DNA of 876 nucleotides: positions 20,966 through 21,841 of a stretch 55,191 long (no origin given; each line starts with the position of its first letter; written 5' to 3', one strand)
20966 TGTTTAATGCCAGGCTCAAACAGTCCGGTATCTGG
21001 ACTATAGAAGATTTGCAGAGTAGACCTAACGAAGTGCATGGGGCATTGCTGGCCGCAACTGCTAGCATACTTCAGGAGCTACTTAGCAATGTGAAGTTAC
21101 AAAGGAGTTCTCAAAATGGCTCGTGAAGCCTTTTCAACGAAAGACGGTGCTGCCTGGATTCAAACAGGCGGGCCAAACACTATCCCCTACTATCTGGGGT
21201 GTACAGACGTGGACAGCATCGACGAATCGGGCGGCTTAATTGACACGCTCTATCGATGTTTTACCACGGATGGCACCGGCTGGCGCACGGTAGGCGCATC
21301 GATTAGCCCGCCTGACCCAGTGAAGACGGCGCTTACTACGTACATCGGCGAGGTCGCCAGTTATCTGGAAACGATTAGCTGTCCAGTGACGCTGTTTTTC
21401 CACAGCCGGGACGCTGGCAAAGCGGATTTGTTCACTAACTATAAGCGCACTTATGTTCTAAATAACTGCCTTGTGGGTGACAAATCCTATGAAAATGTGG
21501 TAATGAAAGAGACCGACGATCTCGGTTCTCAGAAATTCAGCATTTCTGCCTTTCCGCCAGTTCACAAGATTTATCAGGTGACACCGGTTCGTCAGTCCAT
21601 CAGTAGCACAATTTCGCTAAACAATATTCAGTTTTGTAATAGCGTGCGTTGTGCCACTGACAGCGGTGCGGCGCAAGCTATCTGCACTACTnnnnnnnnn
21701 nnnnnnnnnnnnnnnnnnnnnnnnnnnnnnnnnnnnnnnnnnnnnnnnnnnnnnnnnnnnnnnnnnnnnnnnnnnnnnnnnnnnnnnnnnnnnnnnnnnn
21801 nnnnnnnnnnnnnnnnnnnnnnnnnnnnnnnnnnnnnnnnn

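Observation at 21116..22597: Tail-tube-position protein carries a six-Asp-box (BNR) beta-propeller-like domain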

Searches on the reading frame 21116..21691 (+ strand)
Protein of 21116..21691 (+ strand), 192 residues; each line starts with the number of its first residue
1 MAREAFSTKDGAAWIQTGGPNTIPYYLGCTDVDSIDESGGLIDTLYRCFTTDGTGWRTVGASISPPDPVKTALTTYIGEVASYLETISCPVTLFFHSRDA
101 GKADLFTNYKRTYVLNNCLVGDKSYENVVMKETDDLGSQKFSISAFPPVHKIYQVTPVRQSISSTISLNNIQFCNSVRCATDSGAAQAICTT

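Call 32: predict_structure(alignment_id=A2)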
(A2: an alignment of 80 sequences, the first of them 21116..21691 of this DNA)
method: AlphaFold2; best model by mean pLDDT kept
length: 192 residues; sequences in the alignment: 80
mean_pLDDT: 82.6   pTM: 0.65
mean pLDDT of the five models: 82.6, 81.9, 81.0, 79.5, 79.0
residues with pLDDT >= 90: 60; 70-90: 102; 50-70: 29; < 50: 1
segments of 3 or more residues with pLDDT < 50: none
pLDDT, mean of each block of 10 residues (from residue 1): 74 90 90 84 78 83 83 91 87 91 88 92 90 91 91 74 57 69 71 63
secondary structure, 60 per line:
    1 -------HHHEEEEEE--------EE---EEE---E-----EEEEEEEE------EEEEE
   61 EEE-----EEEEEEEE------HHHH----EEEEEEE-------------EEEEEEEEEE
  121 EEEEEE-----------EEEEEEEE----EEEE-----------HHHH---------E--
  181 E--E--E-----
elements in order: E11-16 E30-32 E42-49 E56-63 E69-76 H83-86 E91-97 E111-126 E138-145 E150-153 H165-168
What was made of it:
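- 21116..21631 (+): Tube domain, residues 1-172 (beta-sandwich tail-tube fold). The model of residues 1-192 has pLDDT 82.6 (call 32).
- On Long-tailed phage tail tube protein (gpV / gp19 / Hcp fold superfamily): The model of residues 1-192 (pLDDT 82.6, call 32) matches tube proteins almost exclusively among the best 50.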

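Call 34: fold_search(model_id=the predicted structure, library=pdb)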
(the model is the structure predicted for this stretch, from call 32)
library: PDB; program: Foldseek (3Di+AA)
matches with E <= 10: 444; with E <= 0.001: 39
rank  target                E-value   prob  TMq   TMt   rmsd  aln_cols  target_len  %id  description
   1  6rap_A                2.6e-06  1.00  0.52  0.64   4.5       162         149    8  Cryo-EM structure of the anti-feeding prophage cap (AFP tube terminating cap) (released 2019-04-17)
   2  6v8i_AB               4.2e-06  1.00  0.47  0.53  13.2       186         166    9  Composite atomic model of the Staphylococcus aureus phage 80alpha baseplate (released 2020-03-04)
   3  6j0b_a                5.0e-06  1.00  0.53  0.66   4.5       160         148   12  Cryo-EM Structure of an Extracellular Contractile Injection System, PVC sheath-tube complex in extended state (released 2019-04-10)
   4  9qgl_1A               8.9e-06  1.00  0.51  0.64   4.7       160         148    9  Cryo-EM structure of the PlPVC1 baseplate, 6-fold symmetrized (C6), in extended state (released 2025-10-29)
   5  9qgn_1A               1.0e-05  1.00  0.50  0.65   4.7       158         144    9  Cryo-EM structure of the PlPVC1 cap, 6-fold symmetrized (C6), in extended state (released 2025-10-29)
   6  6rao_A                1.4e-05  1.00  0.51  0.64   4.7       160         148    9  Cryo-EM structure of the anti-feeding prophage (AFP) baseplate, 6-fold symmetrised (released 2019-04-17)
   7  9gts_1a               2.6e-05  1.00  0.46  0.58   5.3       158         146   11  Cryo-EM structure of a contractile injection system in Streptomyces coelicolor, the cap portion in extended state. (released 2025-06-18)
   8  8kee_U                4.9e-05  1.00  0.46  0.53   8.2       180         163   13  Cyanophage A-1(L) sheath-tube (released 2024-04-10)
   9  8kee_T                7.8e-05  1.00  0.45  0.52   8.3       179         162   11  Cyanophage A-1(L) sheath-tube (released 2024-04-10)
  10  6j0f_a                8.3e-05  1.00  0.52  0.69   4.7       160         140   11  Cryo-EM Structure of an Extracellular Contractile Injection System, PVC sheath/tube terminator in extended state (released 2019-04-10)
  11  8kee_f                8.3e-05  1.00  0.46  0.55   8.7       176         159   11  Cyanophage A-1(L) sheath-tube (released 2024-04-10)
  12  9m7c_A                8.3e-05  1.00  0.48  0.54  13.0       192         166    9  Cryo-EM structure of bacteriophage NF5 tail tube (released 2025-12-17)
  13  6v8i_AA               9.7e-05  1.00  0.44  0.55   7.4       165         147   10  Composite atomic model of the Staphylococcus aureus phage 80alpha baseplate (released 2020-03-04)
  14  9occ_B                1.1e-04  1.00  0.46  0.55   5.5       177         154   11  Sf11 bacteriophage tail (released 2025-11-12)
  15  8v3t_B                1.2e-04  1.00  0.44  0.56   6.3       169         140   11  CryoEM Structure of Diffocin - precontracted - Collar (released 2024-08-28)
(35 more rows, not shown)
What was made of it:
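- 21116..21631 (+): Foldseek against PDB: Afp1/Pvc1 tube TM 0.64-0.69, 80alpha, A-1(L), NF5, Sf11, R4C, lambda gpV TM 0.58-0.60, Hcp; best E=2.6e-6 (call 34).
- On Long-tailed phage tail tube protein (gpV / gp19 / Hcp fold superfamily): Best E=2.6e-6, TM 0.5-0.69 (call 34).
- Closest known: Tube proteins of contractile injection systems. Same: These are the best structural matches to residues 1-192 (TM 0.64-0.69, call 34).
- Some PDB matches come from baseplate or cap entries (call 34).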

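Call 60: search_protein_representatives(protein=window:21116-21691:+)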
Query: 192 residues. Proteins with E-value up to 0.001 (for the whole library): 257; up to 1e-10: 178; up to 1e-30: 12. The best 150 are listed.
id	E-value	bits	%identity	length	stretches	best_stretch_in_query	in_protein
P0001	3.2e-120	415.2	95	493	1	1-192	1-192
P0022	2.8e-48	180.6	46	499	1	5-191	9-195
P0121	8.6e-42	159.4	39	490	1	4-192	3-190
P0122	4.0e-40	154.0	41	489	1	5-190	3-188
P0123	3.4e-39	151.0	42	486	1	1-191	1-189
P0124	1.8e-36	142.1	42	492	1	7-186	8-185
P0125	3.0e-36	141.4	39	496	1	7-192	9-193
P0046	1.3e-35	139.3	38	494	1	4-191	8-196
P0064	5.7e-33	130.6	37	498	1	4-183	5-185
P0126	8.1e-32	126.9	36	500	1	3-180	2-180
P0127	3.7e-31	124.7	37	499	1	5-184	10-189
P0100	6.0e-31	124.0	38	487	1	5-184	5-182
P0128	1.5e-30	122.8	40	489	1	6-190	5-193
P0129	2.0e-30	122.3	38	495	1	5-174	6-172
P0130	2.8e-30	121.9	37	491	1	1-191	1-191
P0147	1.4e-25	106.5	36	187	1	3-176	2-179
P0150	2.6e-25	105.7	36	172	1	6-163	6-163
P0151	3.4e-25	105.3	33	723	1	6-185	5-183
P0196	3.7e-18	82.3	33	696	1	3-186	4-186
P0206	3.2e-17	79.3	31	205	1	10-183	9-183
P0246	1.3e-13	67.5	32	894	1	6-190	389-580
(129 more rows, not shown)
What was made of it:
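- A search of 1.84 billion representatives with the tube domain alone gives 257 clusters, almost all 480-505 aa (call 60). The domain is present in nearly all 257 clusters (call 60).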

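Call 79: find_encoding_contigs(protein=P0147, flank=5000, max_places=2)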
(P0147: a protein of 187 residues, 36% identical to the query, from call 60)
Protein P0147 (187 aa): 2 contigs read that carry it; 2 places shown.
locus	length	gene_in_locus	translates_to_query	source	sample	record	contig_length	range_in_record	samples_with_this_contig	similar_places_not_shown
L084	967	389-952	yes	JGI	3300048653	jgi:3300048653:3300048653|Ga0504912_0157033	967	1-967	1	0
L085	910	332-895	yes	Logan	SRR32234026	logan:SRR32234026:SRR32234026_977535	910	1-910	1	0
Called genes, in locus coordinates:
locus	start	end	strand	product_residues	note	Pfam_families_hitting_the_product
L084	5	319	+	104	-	-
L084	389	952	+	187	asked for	-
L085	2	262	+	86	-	?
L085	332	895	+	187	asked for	-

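Call 80: find_encoding_contigs(protein=P0150, flank=6000, max_places=2)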
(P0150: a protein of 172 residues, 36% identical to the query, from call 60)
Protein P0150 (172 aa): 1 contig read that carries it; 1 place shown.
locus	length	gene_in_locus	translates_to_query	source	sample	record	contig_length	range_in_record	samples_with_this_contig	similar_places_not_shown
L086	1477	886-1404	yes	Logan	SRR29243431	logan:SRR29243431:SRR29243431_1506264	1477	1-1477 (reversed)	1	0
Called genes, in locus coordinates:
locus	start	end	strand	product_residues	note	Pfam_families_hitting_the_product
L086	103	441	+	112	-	-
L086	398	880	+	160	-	-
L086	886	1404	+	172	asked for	-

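Call 81: find_encoding_contigs(protein=P0206, flank=6000, max_places=2)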
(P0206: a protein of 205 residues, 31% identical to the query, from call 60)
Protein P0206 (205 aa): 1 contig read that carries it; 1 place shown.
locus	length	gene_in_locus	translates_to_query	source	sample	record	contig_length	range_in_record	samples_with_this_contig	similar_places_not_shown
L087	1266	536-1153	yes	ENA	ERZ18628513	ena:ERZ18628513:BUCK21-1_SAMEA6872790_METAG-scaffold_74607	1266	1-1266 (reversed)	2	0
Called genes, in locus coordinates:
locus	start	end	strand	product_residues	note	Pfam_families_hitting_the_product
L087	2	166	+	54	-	?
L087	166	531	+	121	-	-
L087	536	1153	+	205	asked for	-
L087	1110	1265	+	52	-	?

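Call 83: search_protein_families(library=pfam, proteins=[P0151, P0196, P0246], max_evalue=0.01)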
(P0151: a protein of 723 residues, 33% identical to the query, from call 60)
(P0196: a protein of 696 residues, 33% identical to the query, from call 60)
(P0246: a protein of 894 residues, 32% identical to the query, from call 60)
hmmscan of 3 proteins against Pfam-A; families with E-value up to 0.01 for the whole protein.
P0151 (723 aa): 3 families
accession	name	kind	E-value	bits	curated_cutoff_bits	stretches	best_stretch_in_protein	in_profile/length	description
PF14870.12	PSII_BNR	-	8.3e-13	48.7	27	1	518-632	26-142/303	Photosynthesis system II assembly factor YCF48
PF15902.12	Sortilin-Vps10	-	4.2e-10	39.4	33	2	576-681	3-115/446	Sortilin, neurotensin receptor 3,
PF02012.26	BNR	-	1.5e-07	30.7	27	0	618-628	1-11/12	BNR/Asp-box repeat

P0196 (696 aa): 3 families
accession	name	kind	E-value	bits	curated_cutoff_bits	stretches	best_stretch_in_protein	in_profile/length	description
PF15902.12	Sortilin-Vps10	-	7.4e-08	32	33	2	541-654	2-110/446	Sortilin, neurotensin receptor 3,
PF14870.12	PSII_BNR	-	0.0002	21.1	27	1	511-654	8-138/303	Photosynthesis system II assembly factor YCF48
PF02012.26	BNR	-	0.0028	17.8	27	0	505-513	3-11/12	BNR/Asp-box repeat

P0246 (894 aa): 2 families
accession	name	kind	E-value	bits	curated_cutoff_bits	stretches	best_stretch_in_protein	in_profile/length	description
PF15902.12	Sortilin-Vps10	-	2.1e-13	50.3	33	1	743-845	5-111/446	Sortilin, neurotensin receptor 3,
PF14870.12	PSII_BNR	-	5.3e-10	39.5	27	1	706-851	9-145/303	Photosynthesis system II assembly factor YCF48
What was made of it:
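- Tried and rejected: Pfam did not confirm it (call 83).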
